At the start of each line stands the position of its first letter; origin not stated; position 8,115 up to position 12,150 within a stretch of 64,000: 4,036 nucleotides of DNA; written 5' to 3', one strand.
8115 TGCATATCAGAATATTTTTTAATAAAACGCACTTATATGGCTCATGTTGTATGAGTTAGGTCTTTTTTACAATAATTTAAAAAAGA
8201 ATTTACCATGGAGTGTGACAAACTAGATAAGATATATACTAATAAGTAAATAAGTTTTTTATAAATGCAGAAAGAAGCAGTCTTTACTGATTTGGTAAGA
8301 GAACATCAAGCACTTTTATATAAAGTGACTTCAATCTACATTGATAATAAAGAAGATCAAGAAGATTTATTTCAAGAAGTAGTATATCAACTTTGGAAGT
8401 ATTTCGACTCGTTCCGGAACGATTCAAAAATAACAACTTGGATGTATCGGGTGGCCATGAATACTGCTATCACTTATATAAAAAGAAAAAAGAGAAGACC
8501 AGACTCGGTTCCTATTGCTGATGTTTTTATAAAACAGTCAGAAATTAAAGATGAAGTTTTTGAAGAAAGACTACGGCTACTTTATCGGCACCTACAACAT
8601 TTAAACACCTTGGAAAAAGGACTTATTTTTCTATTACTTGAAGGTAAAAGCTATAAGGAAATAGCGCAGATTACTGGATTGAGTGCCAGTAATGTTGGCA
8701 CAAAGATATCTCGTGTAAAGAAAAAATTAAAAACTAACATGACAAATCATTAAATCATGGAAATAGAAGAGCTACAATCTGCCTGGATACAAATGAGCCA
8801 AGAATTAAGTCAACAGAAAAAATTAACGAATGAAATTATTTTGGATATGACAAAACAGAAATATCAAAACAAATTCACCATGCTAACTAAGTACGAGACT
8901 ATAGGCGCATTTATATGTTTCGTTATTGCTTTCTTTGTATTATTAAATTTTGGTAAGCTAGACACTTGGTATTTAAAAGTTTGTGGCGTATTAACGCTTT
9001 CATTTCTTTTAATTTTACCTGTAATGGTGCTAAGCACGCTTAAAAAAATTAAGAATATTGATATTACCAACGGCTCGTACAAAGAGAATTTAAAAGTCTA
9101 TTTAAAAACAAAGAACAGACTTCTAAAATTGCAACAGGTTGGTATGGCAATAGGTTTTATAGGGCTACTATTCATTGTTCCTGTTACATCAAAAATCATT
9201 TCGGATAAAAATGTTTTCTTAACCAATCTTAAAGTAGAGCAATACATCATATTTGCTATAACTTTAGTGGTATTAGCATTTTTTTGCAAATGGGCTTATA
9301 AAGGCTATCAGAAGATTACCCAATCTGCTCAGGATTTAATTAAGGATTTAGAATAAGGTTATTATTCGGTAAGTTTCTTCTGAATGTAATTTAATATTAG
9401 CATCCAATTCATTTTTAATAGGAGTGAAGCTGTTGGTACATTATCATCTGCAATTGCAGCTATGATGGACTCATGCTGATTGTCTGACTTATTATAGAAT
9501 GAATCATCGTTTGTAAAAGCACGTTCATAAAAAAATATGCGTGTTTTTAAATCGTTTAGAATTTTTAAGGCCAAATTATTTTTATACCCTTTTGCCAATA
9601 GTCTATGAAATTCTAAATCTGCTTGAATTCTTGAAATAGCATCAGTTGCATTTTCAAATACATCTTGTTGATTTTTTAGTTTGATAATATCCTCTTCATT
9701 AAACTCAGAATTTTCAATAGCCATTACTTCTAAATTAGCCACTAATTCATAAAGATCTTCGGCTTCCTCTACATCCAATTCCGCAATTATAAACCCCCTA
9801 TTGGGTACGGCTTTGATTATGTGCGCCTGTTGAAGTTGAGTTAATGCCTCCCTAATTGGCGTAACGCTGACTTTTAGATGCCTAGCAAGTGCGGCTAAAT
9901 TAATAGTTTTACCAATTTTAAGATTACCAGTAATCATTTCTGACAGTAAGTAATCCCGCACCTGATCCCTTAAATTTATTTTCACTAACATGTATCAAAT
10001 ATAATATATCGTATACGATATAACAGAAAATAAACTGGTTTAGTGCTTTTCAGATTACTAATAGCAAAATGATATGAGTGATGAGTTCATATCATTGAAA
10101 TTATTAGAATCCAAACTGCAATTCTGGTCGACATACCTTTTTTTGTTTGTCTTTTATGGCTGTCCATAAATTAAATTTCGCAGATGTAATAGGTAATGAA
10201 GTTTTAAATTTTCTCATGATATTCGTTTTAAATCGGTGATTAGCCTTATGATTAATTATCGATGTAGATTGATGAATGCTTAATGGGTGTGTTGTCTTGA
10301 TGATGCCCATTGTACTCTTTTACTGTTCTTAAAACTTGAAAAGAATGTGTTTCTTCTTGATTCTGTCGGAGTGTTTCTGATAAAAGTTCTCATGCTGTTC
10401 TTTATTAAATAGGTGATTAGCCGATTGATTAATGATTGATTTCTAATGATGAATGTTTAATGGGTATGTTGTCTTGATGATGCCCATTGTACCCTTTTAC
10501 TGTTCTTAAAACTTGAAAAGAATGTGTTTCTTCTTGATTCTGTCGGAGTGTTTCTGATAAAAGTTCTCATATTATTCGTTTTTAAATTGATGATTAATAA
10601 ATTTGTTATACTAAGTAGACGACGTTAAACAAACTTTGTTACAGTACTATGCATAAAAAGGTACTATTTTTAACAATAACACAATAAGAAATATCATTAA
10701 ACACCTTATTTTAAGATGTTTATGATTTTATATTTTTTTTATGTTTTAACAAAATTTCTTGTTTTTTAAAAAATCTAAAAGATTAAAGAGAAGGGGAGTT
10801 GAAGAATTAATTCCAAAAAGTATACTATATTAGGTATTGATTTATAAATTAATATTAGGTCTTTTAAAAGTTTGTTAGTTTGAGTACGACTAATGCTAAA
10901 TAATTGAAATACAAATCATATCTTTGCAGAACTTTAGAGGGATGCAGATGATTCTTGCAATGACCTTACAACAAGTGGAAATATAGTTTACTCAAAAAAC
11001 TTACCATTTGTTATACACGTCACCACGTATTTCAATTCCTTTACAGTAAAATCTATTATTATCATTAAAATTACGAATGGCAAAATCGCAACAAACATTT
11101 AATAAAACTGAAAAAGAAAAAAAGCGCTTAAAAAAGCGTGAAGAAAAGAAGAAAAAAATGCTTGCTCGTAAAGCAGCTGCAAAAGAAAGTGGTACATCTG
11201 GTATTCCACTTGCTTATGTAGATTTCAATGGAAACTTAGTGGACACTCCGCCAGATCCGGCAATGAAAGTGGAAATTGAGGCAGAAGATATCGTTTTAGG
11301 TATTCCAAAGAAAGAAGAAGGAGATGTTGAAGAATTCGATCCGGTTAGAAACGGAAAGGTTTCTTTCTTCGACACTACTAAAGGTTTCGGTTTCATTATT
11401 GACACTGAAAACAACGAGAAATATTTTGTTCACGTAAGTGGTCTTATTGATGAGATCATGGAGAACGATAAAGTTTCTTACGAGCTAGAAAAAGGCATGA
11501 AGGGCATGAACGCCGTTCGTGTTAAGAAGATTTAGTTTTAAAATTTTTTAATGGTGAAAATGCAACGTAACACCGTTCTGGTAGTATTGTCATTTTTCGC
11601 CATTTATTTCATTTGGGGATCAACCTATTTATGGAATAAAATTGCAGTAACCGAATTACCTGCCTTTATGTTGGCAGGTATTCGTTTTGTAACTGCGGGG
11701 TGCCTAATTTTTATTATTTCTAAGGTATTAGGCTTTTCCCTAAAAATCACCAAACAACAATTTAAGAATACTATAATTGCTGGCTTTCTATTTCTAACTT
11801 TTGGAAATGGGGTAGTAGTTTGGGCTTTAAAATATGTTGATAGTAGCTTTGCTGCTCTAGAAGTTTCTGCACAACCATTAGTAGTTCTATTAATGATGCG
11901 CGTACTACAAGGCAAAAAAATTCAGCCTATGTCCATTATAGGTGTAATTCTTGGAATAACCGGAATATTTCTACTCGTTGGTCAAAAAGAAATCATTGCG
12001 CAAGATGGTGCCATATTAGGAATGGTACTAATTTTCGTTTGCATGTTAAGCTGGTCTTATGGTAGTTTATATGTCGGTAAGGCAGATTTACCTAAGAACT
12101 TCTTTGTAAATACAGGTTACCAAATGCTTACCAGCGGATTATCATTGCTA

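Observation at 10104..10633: Tandem array of three 37-codon, strongly basic small ORFs on a 176-177-bp direct repeat inside a 1.1-kb intergenic gap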

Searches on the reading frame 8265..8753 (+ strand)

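Call 7: search_protein_families(library=pfam, proteins=[window:8265-8753:+], max_evalue=1)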
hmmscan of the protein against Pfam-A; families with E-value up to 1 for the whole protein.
window:8265-8753:+ (162 aa): 14 families
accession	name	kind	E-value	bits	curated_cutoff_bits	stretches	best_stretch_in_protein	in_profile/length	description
PF04542.20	Sigma70_r2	-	6.9e-14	51.8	24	1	10-78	1-71/71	Sigma-70 region 2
PF08281.18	Sigma70_r4_2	-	1.7e-10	40.8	25.7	1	105-155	3-54/54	Sigma-70, region 4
PF00196.25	GerE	-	3e-05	24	23.5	1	123-158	13-48/57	Bacterial regulatory proteins, luxR family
PF21524.3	SAMD1_WH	-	0.0021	18.6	24.5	1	67-107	5-45/63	SAM domain-containing protein 1, WH domain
PF02870.21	Methyltransf_1N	-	0.0024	18.8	21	0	28-53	40-64/71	6-O-methylguanine DNA methyltransferase, ribonuclease-like domain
PF04545.22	Sigma70_r4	-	0.0068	16.3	24.1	1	121-156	16-49/50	Sigma-70, region 4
PF01371.25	Trp_repressor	-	0.0086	16.6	27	1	123-158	45-76/88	Trp repressor protein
PF09499.16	RE_ApaLI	-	0.017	15.3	25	1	15-84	35-103/189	ApaLI-like restriction endonuclease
PF13384.12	HTH_23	-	0.023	15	24.6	1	117-142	6-32/50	Homeodomain-like domain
PF11242.13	DUF2774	-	0.032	14.8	29.2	1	126-153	12-39/63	Protein of unknown function (DUF2774)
PF14493.12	HTH_40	-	0.045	14.5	27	1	123-154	8-39/89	Helix-turn-helix domain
PF13518.12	HTH_28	-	0.051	14.1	25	1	121-144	6-29/52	Helix-turn-helix domain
PF13412.12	HTH_24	-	0.082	12.9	21.9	1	127-150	17-40/48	Winged helix-turn-helix DNA-binding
PF13542.12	HTH_Tnp_ISL3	-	0.14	12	27.4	1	121-148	20-47/51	Helix-turn-helix domain of transposase family ISL3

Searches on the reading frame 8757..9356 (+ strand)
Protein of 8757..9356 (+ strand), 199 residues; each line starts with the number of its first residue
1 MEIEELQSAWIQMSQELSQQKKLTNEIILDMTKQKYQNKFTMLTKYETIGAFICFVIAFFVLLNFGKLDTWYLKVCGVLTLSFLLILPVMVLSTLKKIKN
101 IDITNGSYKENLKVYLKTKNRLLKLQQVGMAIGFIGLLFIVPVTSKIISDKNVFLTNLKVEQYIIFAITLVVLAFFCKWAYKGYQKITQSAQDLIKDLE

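Call 7: search_protein_families(library=pfam, proteins=[window:8757-9356:+], max_evalue=1)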
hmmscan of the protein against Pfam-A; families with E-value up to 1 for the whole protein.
window:8757-9356:+ (199 aa): 1 family
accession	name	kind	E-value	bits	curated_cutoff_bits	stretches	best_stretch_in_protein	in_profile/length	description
PF20990.2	DUF2207_C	-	0.15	12.1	33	0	6-87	107-178/247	Predicted membrane protein (DUF2207) C-terminal domain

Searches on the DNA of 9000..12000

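Call 4: search_rna_families(source=window, start=9000, end=12000, threshold=evalue, max_evalue=10, show_alignments=4)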
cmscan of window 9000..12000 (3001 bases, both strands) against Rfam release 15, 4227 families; matches with E-value up to 10: 7.
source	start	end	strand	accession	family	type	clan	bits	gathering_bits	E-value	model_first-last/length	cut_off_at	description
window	10902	10995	-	RF02120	FTX_2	Gene; lncRNA;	-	19.5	48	1.4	1-97/97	no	FTX transcript, XIST regulator conserved region 2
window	9392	9454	-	RF01622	ceN22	Gene; snRNA; snoRNA; CD-box;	-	18.3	45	3.6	1-76/76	no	Nematode snoRNA ceN22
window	11540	11685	+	RF04315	manA-II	Cis-reg;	-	18.2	100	7.5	1-147/147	no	manA_II ncRNA motif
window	10455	10512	-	RF01335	CRISPR-DR22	Gene; CRISPR;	-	15.8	50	7.9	1-36/36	no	CRISPR RNA direct repeat element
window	9750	9771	-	RF02914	DUF805b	Cis-reg;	CL00115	14.2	35.6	1.9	2-23/35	no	DUF805b RNA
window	11239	11338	-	RF02706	TeloSII_ncR30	Gene; sRNA;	-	13.8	86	5.2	1-226/226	no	TeloSII non coding RNA 30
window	11488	11567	+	RF01905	HOTAIR_2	Gene; lncRNA;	-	13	60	8.7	1-69/69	no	HOTAIR conserved region 2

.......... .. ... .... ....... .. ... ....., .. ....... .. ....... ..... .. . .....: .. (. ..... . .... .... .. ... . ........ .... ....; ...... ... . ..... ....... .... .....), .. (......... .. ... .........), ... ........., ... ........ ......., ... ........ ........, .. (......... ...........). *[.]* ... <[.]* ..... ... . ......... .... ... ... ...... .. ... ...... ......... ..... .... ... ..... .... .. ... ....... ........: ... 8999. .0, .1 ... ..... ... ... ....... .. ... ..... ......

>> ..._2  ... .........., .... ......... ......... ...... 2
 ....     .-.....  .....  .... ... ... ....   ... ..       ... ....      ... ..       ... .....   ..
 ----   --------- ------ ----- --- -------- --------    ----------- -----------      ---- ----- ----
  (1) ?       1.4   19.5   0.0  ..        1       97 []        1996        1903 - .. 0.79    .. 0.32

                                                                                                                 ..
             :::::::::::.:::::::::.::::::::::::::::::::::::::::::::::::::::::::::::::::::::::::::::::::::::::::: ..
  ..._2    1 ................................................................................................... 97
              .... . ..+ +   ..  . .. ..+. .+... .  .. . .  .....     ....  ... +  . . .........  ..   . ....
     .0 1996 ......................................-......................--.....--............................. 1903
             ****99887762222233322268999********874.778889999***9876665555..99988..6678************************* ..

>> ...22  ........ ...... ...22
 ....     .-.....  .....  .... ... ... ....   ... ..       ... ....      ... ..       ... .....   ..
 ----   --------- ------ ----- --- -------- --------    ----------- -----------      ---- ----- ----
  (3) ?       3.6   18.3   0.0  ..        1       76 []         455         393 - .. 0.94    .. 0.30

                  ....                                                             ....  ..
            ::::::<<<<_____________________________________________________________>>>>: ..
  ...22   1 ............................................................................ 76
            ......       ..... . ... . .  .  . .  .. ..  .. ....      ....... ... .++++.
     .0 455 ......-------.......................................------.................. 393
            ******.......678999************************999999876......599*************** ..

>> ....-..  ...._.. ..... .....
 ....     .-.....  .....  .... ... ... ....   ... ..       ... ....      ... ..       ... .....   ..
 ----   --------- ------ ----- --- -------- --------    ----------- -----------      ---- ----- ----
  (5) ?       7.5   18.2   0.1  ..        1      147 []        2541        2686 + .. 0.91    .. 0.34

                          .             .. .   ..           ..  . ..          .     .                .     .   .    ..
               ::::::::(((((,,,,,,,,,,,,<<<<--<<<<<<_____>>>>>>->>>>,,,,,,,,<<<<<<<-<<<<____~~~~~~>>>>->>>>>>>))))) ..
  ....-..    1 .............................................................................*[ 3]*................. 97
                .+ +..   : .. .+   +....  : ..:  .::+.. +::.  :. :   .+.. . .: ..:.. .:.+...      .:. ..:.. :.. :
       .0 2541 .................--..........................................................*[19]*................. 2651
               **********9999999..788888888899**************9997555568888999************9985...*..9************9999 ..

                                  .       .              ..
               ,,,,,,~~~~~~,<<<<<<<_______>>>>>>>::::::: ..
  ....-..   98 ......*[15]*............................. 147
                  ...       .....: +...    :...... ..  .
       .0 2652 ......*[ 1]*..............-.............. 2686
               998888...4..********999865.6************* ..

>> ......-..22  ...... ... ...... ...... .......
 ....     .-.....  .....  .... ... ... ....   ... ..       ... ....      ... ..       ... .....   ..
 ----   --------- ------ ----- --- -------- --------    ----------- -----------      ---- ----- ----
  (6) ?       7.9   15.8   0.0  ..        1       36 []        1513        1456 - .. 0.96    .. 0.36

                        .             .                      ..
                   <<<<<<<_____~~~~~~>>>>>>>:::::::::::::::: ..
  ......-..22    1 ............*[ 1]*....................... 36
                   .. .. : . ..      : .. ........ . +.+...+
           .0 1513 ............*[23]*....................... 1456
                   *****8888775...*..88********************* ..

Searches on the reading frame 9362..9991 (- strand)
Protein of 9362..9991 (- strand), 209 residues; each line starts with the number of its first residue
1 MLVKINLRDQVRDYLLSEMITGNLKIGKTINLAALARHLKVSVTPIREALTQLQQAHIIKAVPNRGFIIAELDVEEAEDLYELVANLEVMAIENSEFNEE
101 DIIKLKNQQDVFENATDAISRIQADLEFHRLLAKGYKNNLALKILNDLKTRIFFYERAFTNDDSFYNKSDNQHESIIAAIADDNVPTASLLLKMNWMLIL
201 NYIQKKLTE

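Call 7: search_protein_families(library=pfam, proteins=[window:9362-9991:-], max_evalue=1)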
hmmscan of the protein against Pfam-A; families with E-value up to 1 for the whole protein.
window:9362-9991:- (209 aa): 7 families
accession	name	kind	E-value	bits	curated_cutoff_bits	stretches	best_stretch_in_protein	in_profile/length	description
PF07729.17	FCD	-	8.3e-13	49.3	24.3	1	79-192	1-119/125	FCD domain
PF00392.27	GntR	-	5.5e-11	42.4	27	1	8-68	2-63/64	Bacterial regulatory proteins, gntR family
PF08279.18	HTH_11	-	0.0016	18.7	25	1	28-67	14-54/55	HTH domain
PF13412.12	HTH_24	-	0.021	14.8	21.9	1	30-60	18-48/48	Winged helix-turn-helix DNA-binding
PF20308.4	TPR-S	-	0.035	15.1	27.6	1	75-167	3-94/102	Tetratricopeptide Repeats-Sensor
PF08220.18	HTH_DeoR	-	0.1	12.8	21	1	24-60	9-45/57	DeoR-like helix-turn-helix domain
PF13545.12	HTH_Crp_2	-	0.22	12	27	1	29-70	22-62/70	Crp-like helix-turn-helix domain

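Call 8: search_protein_families(library=ncbifam, proteins=[window:9362-9991:-], max_evalue=1)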
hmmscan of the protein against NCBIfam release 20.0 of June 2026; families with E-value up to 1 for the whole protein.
window:9362-9991:- (209 aa): 12 families
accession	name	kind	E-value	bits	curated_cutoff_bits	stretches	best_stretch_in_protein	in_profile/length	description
TIGR03338.1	phnR_burk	equivalog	1.3e-20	73.9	271.5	1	6-192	11-202/212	phosphonate utilization associated transcriptional regulator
NF008576.0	PRK11534.1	equivalog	3e-13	50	218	1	14-205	15-219/225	DNA-binding transcriptional regulator CsiR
NF008504.0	PRK11414.1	equivalog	1.8e-10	40.9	225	1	4-117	9-124/221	GntR family transcriptional regulator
NF003011.0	PRK03837.1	subfamily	3.1e-06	27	260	1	97-191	126-221/241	transcriptional regulator NanR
NF007741.0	PRK10421.1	equivalog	2.3e-05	23.9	311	2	92-189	118-219/262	transcriptional regulator LldR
NF052282.1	PLP_TF_PdxR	equivalog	3.5e-05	23.1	320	1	8-86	3-77/448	MocR-like pyridoxine biosynthesis transcription factor PdxR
NF007442.0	PRK09990.1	equivalog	8.8e-05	22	301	1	9-76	13-81/256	transcriptional regulator GlcC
NF007292.0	PRK09764.1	equivalog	0.00078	18.7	281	1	9-97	8-95/240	GntR family transcriptional regulator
TIGR02018.2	his_ut_repres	equivalog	0.0044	16.4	220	1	9-76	2-70/226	histidine utilization transcriptional repressor HutC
NF047563.1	modulin_PmtR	equivalog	0.0087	16.1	200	1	8-73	14-80/125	PSM export ABC transporter transcriptional regulator PmtR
NF041396.1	TranRegLrp_Halo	equivalog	0.024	14.5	190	1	16-61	7-51/149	HTH-type transcriptional regulator Lrp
NF053730.1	TransRegRv1152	equivalog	0.046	13.7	170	1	7-76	17-87/120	Rv1152 family transcriptional regulator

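Call 11: find_encoding_contigs(protein=window:9362-9991:-, flank=6000, max_places=10)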
Protein window:9362-9991:- (209 aa): 13 contigs read that carry it; 5 places shown.
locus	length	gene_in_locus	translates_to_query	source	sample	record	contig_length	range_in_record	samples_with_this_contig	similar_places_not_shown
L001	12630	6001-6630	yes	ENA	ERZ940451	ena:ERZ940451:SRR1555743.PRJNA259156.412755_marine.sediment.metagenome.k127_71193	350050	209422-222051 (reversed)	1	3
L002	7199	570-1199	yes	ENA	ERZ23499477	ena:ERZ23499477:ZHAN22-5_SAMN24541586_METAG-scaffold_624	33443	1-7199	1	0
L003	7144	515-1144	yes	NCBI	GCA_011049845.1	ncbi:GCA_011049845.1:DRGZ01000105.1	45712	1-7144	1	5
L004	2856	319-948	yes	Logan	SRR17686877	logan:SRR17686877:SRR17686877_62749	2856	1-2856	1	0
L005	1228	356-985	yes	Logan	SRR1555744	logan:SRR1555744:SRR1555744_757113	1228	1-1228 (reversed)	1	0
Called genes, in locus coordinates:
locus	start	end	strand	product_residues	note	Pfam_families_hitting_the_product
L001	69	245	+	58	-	-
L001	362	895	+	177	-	PF02627:CMD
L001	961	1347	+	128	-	-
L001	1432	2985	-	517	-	PF04851:ResIII, PF00270:DEAD, PF18766:SWI2_SNF2, PF00271:Helicase_C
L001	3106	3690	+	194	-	PF00849:PseudoU_synth_2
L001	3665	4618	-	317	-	PF00892:EamA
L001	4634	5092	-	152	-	PF00313:CSD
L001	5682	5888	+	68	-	-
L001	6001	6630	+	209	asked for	PF00392:GntR, PF07729:FCD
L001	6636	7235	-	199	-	-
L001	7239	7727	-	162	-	PF04542:Sigma70_r2, PF08281:Sigma70_r4_2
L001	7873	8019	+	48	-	-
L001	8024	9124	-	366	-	PF04909:Amidohydro_2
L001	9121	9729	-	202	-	PF12804:NTP_transf_3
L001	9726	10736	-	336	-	PF02625:XdhC_CoxI, PF13478:XdhC_C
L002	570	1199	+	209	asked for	PF00392:GntR, PF07729:FCD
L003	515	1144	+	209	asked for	PF00392:GntR, PF07729:FCD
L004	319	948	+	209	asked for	PF00392:GntR, PF07729:FCD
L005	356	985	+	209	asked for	PF00392:GntR, PF07729:FCD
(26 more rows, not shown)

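Call 15: find_related_loci(query=window:9362-9991:-, collection=genome_contigs, flank=5000)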
Query window:9362-9991:- (209 aa) in genome_contigs; peptide patterns used: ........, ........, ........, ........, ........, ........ (x = any residue, [..] = any of these).
208 stretches matched a pattern; 134 encode a relative of the query (tblastn E <= 1e-3); the best 80 are kept; 80 distinct loci.
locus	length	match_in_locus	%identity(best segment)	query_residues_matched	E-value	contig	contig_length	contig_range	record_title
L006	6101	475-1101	97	1-209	8e-133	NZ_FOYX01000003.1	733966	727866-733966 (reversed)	Maribacter stanieri strain DSM 19891, whole genome shotgun sequence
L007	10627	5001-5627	92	1-209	2e-128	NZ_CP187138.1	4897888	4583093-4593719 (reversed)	Maribacter sp. IgM3_T14_3 chromosome, complete genome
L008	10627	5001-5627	93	1-209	1e-128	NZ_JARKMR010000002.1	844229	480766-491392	Maribacter zhoushanensis strain SA7 NODE_2_length_844229_cov_260.531697, whole genome shotgun sequence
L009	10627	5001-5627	92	1-209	9e-128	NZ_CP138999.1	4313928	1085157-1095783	Maribacter sp. R86514 chromosome, complete genome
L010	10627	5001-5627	92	1-209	8e-128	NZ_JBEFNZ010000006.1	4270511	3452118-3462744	Maribacter sp. Asnod1-A12 12876S00006.1, whole genome shotgun sequence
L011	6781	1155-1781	91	1-209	3e-127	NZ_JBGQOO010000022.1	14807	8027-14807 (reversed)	Maribacter spongiicola strain W20_SRS_FM15 NODE_22_length_14807_cov_136.844467, whole genome shotgun sequence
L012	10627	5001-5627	91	1-209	4e-127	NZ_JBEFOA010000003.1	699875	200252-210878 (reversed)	Maribacter sp. Asnod2-G09 12893S00003.1, whole genome shotgun sequence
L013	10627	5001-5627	91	1-209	3e-127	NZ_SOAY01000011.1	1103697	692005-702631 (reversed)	Maribacter spongiicola strain DSM 25233 Ga0181013_102, whole genome shotgun sequence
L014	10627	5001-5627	90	1-209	2e-126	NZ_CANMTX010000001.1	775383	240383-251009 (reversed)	Uncultured Maribacter sp. isolate 2B2-74-3Z.fasta NODE_1, whole genome shotgun sequence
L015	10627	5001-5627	90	1-209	1e-125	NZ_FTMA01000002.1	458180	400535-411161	Maribacter ulvicola strain DSM 15366, whole genome shotgun sequence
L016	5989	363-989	89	1-209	6e-125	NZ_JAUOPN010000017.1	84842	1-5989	Maribacter sp. 1_MG-2023 strain G3R17 KICIDAOE_17, whole genome shotgun sequence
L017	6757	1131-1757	90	1-209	4e-125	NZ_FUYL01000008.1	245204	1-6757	Maribacter arcticus strain DSM 23546, whole genome shotgun sequence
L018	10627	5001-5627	90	1-209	1e-124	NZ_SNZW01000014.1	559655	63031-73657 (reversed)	Maribacter caenipelagi strain CECT 8455 Ga0244633_103, whole genome shotgun sequence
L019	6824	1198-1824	90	1-209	6e-124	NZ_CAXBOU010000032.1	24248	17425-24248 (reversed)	MAG: uncultured Maribacter sp. isolate ERR2762185_binner13_Refined_17 ERZ3422319.1720, whole genome shotgun sequence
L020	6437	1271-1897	89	1-209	4e-123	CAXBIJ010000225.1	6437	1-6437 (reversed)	MAG TPA_asm: uncultured Maribacter sp. isolate ERR2762155_binner13_Refined_1 genome assembly, contig: ERZ3421563.9109, w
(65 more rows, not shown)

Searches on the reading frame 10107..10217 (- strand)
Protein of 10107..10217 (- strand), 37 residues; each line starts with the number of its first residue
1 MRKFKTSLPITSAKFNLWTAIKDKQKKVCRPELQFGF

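Call 7: search_protein_families(library=pfam, proteins=[window:10107-10217:-], max_evalue=1)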
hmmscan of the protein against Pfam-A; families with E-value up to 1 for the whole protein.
seq(37 aa): 0 families

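Call 8: search_protein_families(library=ncbifam, proteins=[window:10107-10217:-], max_evalue=1)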
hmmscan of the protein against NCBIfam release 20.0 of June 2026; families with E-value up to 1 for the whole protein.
seq(37 aa): 0 families
